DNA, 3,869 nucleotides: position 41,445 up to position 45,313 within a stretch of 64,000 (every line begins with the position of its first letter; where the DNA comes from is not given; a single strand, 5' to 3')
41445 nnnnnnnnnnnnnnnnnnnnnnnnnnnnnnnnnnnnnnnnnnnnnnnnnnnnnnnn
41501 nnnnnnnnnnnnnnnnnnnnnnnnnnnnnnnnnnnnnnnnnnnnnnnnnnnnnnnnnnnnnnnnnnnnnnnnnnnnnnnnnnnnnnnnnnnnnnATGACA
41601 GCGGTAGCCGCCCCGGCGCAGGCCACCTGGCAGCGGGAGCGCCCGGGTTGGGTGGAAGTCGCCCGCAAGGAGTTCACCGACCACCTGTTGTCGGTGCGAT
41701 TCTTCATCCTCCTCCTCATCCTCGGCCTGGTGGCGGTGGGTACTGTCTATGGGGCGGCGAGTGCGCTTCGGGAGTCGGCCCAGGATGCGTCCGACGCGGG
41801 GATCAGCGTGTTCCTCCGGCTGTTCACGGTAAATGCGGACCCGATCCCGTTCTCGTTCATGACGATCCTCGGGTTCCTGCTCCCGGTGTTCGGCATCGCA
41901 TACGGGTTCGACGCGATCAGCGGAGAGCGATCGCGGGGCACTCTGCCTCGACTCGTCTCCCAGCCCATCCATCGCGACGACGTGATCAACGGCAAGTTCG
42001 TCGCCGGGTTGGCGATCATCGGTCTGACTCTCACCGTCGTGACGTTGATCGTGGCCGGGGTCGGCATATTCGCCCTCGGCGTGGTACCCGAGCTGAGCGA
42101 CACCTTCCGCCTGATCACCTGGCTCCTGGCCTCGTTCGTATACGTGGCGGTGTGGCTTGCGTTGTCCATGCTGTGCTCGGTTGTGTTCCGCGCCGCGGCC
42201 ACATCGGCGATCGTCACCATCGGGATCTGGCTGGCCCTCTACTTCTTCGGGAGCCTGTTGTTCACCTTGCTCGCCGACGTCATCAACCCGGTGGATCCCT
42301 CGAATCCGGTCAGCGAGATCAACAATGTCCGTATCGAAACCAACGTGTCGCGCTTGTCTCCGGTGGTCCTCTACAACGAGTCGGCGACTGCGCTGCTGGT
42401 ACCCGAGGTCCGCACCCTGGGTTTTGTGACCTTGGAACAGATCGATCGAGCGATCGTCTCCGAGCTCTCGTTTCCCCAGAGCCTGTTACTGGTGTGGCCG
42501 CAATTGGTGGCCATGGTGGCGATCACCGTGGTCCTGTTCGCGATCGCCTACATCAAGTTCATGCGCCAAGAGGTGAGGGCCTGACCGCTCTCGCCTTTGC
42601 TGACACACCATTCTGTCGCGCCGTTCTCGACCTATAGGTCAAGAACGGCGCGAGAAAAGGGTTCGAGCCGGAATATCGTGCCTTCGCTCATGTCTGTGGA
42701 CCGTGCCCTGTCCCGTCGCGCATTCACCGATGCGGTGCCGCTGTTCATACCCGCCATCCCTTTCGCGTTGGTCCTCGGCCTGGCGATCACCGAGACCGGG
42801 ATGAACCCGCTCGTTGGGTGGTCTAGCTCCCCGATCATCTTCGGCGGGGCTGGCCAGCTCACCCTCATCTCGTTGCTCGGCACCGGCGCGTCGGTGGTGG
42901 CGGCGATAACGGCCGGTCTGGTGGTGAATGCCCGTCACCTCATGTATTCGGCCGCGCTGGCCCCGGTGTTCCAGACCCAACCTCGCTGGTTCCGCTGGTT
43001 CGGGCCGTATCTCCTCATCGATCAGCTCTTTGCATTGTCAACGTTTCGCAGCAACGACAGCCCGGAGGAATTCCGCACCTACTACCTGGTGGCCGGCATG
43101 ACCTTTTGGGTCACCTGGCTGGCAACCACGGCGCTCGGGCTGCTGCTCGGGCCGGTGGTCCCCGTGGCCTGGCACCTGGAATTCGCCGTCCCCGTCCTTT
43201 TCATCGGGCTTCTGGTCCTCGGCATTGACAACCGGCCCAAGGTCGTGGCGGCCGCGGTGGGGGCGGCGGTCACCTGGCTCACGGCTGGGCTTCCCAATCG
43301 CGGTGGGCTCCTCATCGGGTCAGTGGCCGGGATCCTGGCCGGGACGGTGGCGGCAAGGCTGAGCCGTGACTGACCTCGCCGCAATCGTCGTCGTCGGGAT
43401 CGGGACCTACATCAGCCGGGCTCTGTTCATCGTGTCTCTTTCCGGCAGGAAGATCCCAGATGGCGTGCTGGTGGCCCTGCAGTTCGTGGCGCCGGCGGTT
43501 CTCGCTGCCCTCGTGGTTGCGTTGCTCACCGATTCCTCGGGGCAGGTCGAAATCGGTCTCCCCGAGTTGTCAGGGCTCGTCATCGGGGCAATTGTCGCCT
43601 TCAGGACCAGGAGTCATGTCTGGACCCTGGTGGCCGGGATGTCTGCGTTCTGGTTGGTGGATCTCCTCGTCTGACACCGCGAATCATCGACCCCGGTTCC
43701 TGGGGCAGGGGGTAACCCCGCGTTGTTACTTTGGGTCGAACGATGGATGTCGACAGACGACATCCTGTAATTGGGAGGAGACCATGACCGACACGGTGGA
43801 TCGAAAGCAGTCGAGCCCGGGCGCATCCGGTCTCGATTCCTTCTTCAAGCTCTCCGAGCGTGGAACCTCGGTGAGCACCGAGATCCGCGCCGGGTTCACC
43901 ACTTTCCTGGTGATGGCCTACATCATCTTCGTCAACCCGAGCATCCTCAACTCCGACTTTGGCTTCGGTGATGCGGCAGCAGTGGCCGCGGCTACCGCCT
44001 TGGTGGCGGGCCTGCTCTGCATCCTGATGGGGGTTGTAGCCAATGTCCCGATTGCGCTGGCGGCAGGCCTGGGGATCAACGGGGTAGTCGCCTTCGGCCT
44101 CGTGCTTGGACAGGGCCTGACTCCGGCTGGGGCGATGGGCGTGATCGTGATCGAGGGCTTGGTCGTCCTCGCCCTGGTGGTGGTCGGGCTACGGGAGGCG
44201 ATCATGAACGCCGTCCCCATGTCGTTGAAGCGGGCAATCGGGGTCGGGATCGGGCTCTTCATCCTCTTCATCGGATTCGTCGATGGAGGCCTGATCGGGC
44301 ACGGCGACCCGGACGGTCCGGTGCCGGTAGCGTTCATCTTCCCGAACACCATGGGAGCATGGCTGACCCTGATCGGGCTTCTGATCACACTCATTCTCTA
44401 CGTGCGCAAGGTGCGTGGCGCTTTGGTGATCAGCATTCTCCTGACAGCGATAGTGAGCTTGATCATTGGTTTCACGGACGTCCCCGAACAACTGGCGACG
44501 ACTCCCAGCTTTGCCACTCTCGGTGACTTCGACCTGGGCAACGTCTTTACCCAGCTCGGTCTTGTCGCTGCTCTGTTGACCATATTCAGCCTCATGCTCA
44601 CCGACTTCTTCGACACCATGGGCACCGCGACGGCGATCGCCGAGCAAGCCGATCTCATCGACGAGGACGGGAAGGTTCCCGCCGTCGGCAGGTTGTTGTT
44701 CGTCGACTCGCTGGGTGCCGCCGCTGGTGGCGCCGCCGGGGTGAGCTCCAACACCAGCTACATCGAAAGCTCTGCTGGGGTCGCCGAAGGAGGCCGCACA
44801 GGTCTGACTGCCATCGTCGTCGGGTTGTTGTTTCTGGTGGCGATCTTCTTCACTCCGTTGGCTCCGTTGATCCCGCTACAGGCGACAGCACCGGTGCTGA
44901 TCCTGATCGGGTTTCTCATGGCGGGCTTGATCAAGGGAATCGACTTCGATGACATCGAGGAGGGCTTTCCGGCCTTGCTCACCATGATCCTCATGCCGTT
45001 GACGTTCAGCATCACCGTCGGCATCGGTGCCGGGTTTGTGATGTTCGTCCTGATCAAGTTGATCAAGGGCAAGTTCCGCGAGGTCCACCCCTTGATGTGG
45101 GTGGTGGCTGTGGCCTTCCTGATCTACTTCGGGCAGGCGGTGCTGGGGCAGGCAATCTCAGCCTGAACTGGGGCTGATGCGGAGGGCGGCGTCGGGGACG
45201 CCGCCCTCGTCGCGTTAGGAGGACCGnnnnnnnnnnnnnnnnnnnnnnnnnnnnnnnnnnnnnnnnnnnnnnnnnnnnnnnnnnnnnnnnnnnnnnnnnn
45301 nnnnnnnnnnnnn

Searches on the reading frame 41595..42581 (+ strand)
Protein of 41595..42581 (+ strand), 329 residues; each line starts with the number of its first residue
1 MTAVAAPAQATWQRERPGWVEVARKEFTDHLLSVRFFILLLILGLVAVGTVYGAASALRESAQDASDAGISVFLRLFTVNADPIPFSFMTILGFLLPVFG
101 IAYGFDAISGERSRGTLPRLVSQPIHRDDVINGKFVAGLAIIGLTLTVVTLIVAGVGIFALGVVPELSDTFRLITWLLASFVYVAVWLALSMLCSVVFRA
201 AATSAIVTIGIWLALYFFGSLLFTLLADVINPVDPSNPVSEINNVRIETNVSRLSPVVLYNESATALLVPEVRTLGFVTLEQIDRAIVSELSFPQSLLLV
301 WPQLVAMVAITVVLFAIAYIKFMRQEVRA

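Call 67: search_protein_families(library=pfam, proteins=[window:41595-42581:+], max_evalue=0.001)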
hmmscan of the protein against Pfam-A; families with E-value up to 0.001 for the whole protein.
window:41595-42581:+ (329 aa): 4 families
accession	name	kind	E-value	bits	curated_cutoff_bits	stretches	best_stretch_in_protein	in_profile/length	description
PF12679.13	ABC2_membrane_2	-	2.6e-38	132.3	27.2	1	22-326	3-282/283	ABC-2 family transporter protein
PF12698.13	ABC2_membrane_3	-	4.6e-06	26.4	31.6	1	88-320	164-347/347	ABC-2 family transporter protein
PF13346.12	ABC2_membrane_5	-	1.4e-05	25.2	25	1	87-225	34-166/205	ABC-2 family transporter protein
PF12730.13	ABC2_membrane_4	-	0.0002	21.8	27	1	90-214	55-174/179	ABC-2 family transporter protein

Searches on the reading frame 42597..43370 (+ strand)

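Call 67: search_protein_families(library=pfam, proteins=[window:42597-43370:+], max_evalue=0.001)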
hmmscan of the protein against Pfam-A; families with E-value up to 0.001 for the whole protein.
window:42597-43370:+ (258 aa): 1 family
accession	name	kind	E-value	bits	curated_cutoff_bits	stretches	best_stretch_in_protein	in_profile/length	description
PF03591.19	AzlC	-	1.5e-29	103.6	32.1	1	48-187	1-136/137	AzlC protein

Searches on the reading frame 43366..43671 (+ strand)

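Call 67: search_protein_families(library=pfam, proteins=[window:43366-43671:+], max_evalue=0.001)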
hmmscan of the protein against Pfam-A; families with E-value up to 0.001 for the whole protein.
window:43366-43671:+ (102 aa): 1 family
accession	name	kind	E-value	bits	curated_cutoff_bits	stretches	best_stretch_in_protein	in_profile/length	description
PF05437.17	AzlD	-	3.2e-19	69.4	23.7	1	4-98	2-98/99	Branched-chain amino acid transport protein (AzlD)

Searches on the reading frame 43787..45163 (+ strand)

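Call 4: search_protein_families(library=pfam, proteins=[window:43787-45163:+], max_evalue=0.1)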
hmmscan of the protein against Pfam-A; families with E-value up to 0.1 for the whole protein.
window:43787-45163:+ (459 aa): 1 family
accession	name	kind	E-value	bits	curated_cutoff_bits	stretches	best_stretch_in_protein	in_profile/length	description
PF00860.26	Xan_ur_permease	-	1.2e-33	116.9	27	1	32-412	3-386/389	Permease family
